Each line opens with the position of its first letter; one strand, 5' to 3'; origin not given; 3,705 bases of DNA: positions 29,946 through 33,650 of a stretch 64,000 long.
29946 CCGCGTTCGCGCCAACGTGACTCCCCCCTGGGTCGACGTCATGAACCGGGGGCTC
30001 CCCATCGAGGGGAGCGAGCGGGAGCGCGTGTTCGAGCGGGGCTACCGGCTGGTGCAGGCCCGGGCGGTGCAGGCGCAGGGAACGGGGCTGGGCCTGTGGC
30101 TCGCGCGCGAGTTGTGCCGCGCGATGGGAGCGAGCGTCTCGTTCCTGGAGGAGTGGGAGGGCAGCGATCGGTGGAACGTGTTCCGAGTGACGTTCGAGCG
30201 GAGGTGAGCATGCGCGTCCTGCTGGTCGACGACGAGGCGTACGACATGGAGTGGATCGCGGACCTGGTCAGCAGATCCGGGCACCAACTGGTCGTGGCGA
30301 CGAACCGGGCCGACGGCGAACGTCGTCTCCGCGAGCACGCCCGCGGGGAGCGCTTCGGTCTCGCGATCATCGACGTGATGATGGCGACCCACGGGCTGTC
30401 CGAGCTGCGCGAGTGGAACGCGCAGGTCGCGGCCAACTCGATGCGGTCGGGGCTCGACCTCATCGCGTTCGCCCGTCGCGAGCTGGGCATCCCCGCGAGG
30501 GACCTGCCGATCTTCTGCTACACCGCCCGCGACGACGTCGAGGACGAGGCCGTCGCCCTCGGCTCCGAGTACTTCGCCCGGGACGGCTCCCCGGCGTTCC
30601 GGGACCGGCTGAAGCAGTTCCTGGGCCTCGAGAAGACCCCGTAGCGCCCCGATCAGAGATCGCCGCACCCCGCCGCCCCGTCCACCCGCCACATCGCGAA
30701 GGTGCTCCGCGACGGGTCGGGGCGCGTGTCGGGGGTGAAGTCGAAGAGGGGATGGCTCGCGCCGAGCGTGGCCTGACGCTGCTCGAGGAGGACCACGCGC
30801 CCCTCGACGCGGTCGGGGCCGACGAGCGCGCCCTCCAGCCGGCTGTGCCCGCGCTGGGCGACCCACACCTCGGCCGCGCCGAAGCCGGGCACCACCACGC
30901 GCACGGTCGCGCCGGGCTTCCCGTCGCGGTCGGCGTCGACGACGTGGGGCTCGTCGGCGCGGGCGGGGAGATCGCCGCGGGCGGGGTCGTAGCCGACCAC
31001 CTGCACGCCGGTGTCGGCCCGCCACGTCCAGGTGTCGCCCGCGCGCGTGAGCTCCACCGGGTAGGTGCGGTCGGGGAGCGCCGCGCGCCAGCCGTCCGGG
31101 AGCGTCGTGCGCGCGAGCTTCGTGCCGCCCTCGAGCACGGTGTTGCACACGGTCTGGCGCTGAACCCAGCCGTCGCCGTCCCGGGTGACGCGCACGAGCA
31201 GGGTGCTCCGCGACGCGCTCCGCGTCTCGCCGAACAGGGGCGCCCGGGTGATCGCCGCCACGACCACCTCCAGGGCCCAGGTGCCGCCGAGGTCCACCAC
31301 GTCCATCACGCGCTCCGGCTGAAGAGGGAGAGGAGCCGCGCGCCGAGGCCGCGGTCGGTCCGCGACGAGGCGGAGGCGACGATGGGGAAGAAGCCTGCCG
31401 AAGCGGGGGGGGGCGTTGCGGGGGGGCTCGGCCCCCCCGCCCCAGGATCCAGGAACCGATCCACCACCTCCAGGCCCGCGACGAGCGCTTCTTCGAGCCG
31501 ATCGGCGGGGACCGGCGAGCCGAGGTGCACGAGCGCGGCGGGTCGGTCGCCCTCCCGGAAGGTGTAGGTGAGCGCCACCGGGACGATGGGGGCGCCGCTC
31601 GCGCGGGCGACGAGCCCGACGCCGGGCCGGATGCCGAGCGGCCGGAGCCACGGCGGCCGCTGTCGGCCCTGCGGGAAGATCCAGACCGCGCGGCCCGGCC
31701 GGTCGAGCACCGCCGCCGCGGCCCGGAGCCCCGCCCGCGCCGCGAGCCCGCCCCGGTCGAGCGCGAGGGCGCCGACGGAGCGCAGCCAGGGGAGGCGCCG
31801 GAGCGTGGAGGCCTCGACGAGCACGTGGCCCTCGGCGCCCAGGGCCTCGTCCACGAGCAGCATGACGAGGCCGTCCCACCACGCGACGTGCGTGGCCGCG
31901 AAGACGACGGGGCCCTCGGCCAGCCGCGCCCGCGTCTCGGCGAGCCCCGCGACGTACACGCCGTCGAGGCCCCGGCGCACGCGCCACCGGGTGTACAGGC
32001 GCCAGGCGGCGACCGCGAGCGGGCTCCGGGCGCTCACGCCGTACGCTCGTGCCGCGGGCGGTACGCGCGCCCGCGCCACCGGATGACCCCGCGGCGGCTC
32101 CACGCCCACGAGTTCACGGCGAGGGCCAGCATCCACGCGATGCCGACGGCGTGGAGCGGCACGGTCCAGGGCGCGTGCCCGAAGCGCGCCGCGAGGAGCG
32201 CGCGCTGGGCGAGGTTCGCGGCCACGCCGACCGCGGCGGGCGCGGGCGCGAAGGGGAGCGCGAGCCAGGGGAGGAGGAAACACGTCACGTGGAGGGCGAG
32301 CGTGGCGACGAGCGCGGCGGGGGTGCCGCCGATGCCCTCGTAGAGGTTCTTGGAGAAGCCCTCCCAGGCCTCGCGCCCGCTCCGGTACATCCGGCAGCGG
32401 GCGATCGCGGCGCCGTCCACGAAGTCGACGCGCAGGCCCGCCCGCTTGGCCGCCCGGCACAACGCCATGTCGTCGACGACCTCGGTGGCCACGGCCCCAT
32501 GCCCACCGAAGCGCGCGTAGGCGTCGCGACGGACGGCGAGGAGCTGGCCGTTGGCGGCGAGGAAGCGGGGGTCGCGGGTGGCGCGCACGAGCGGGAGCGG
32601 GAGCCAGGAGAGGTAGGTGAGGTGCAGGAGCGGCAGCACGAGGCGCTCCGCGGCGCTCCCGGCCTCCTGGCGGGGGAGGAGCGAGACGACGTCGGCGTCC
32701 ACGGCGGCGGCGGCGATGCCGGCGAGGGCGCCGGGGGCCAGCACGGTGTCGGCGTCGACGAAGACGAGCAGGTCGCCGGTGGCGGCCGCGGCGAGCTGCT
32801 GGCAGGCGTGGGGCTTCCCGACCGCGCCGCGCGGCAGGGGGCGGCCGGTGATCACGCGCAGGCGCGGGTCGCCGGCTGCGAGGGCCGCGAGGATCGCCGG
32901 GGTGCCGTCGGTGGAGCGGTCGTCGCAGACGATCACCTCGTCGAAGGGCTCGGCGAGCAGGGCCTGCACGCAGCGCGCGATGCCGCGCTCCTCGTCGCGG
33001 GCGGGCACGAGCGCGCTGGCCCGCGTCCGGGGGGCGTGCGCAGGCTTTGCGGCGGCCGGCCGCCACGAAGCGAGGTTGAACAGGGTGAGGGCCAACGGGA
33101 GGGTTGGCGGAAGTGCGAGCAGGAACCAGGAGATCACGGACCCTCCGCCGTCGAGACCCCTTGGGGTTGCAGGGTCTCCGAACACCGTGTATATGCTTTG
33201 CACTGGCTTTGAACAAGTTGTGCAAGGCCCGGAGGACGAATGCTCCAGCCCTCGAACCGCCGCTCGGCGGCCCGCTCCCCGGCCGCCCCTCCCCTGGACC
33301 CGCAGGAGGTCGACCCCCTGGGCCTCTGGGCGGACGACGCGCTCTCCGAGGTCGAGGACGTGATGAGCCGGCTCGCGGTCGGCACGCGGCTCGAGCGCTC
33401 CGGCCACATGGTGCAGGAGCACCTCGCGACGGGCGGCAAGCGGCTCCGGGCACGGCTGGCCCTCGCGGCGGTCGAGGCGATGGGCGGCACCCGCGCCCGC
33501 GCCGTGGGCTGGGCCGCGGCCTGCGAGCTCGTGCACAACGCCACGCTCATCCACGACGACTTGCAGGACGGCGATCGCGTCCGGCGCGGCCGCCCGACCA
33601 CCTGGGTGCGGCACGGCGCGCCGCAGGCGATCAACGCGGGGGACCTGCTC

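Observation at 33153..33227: One CarH-type operator covering two overlapping divergent promoters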

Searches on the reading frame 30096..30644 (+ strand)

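Call 20: search_protein_families(library=pfam, proteins=[window:30096-30644:+], max_evalue=0.01)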
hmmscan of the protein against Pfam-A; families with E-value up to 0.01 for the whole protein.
window:30096-30644:+ (182 aa): 1 family
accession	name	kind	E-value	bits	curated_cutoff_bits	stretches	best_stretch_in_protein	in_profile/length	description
PF00072.30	Response_reg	-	0.00086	19.9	30.2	1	41-98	1-54/111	Response regulator receiver domain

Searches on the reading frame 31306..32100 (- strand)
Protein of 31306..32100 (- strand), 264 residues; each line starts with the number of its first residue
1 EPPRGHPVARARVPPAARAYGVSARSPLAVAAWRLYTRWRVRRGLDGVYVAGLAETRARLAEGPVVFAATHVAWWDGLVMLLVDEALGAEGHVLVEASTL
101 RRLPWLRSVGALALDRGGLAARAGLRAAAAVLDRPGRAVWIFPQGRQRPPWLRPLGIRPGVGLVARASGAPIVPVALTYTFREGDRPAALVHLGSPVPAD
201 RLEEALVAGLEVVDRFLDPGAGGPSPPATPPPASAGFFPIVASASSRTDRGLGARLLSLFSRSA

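Call 20: search_protein_families(library=pfam, proteins=[window:31306-32100:-], max_evalue=0.01)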
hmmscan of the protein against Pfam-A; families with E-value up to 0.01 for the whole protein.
window:31306-32100:- (264 aa): 1 family
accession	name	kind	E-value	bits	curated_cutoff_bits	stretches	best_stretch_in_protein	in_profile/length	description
PF01553.26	Acyltransferase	-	1e-09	38.7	23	1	61-177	12-131/132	Acyltransferase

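Call 58: search_protein_families(library=ncbifam, proteins=[window:31306-32037:-], max_evalue=0.001)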
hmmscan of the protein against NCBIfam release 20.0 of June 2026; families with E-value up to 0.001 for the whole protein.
window:31306-32037:- (243 aa): 1 family
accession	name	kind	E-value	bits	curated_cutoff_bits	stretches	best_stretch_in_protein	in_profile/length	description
TIGR00530.1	AGP_acyltrn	subfamily_domain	7.3e-09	35.5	102.95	1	41-156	15-129/130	1-acylglycerol-3-phosphate O-acyltransferase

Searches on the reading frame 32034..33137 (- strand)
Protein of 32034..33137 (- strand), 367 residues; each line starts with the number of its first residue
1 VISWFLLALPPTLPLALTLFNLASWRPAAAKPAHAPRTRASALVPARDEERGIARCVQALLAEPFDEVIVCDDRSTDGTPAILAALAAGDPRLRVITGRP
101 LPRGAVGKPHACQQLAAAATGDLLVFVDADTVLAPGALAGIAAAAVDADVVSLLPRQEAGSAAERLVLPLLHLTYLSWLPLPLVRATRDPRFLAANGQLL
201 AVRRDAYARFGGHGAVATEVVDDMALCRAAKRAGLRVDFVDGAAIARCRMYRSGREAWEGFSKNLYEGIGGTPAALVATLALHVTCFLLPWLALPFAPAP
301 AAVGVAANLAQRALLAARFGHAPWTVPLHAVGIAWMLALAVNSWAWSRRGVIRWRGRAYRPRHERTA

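Call 6: search_protein_families(library=pfam, proteins=[window:32034-33137:-], max_evalue=0.001)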
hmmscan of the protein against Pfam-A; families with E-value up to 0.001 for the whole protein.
window:32034-33137:- (367 aa): 5 families
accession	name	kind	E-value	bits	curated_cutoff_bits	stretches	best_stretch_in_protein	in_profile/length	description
PF13641.12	Glyco_tranf_2_3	-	3.6e-21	76.7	27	1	40-248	3-209/230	Glycosyltransferase like family 2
PF00535.33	Glycos_transf_2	-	1.2e-20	74.6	23.3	1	41-153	1-112/168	Glycosyl transferase family 2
PF13506.12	Glyco_transf_21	-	2.6e-11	43.7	21.7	1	101-243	11-150/174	Glycosyl transferase family 21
PF13704.12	Glyco_tranf_2_4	-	4.2e-06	27.6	27.5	1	47-132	1-83/98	Glycosyl transferase family 2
PF13632.12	Glyco_trans_2_3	-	0.0008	19.7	27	0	125-249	3-120/198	Glycosyl transferase family group 2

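Call 58: search_protein_families(library=ncbifam, proteins=[window:32034-33137:-], max_evalue=0.001)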
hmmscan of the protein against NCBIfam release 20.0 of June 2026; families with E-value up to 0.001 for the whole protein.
window:32034-33137:- (367 aa): 14 families
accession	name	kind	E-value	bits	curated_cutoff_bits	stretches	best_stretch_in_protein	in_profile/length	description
NF045692.1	OglycostaseCruG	equivalog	6.7e-39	133.9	600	1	38-298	41-306/386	2'-O-glycosyltransferase CruG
TIGR03469.1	HpnB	hypoth_equivalog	1.7e-34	119.5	379.25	1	38-359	44-384/386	hopene-associated glycosyltransferase HpnB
TIGR04283.1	glyco_like_mftF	equivalog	4.2e-12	46.1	182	1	41-249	2-187/221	TIGR04283 family arsenosugar biosynthesis glycosyltransferase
NF010496.0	PRK13915.1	equivalog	1.6e-10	40.6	262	1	36-132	29-128/307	glucosyl-3-phosphoglycerate synthase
TIGR03937.1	PgaC_IcaA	equivalog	6.8e-10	38.5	422.3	1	31-139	38-144/407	poly-beta-1,6-N-acetyl-D-glucosamine synthase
NF053846.1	glyco_with_XrtP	equivalog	1e-09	37.6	520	1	42-146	45-159/440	XrtP-associated glycosyltransferase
NF041875.1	EPS_EpsD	equivalog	6.2e-07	29.1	370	1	44-244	5-203/325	exopolysaccharide biosynthesis glycosyltransferase EpsD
NF041865.1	EpsU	equivalog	1.2e-05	24.5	700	1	17-142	18-144/394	exopolysaccharide biosynthesis GT2 family glycosyltransferase EpsU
TIGR03472.1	HpnI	equivalog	2.2e-05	23.5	310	1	114-359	120-362/373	bacteriohopanetetrol glucosamine biosynthesis glycosyltransferase HpnI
NF047683.1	TeichurnBiosyTuaG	equivalog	2.4e-05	24.1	400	1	41-135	9-101/252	teichuronic acid biosynthesis protein TuaG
NF050050.1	ProtGlycPglI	equivalog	4.1e-05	23.1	500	1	41-140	5-103/306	GalNAc(5)-diNAcBac-PP-undecaprenol beta-1,3-glucosyltransferase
TIGR04182.1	glyco_TIGR04182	equivalog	4.2e-05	23.1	325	1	42-135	4-87/293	S-layer glycoprotein N-glycosyltransferase AglJ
NF007482.0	PRK10073.1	equivalog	6e-05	22.2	423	1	39-139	7-104/334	glycosyltransferase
TIGR04242.1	nodulat_NodC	equivalog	0.0003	19.9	550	1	41-175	51-186/395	chitooligosaccharide synthase NodC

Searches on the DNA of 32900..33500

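Call 64: search_rna_families(source=window, start=32900, end=33500, threshold=evalue, max_evalue=1)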
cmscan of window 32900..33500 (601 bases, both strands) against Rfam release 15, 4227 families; matches with E-value up to 1: 2.
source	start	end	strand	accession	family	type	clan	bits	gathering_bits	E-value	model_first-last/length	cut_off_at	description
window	33075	33194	-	RF01974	H19_3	Gene; lncRNA;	-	18.8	46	0.38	1-116/116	no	H19 conserved region 3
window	32967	33001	+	RF01333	CRISPR-DR20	Gene; CRISPR;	-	17.4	42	0.94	1-36/36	no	CRISPR RNA direct repeat element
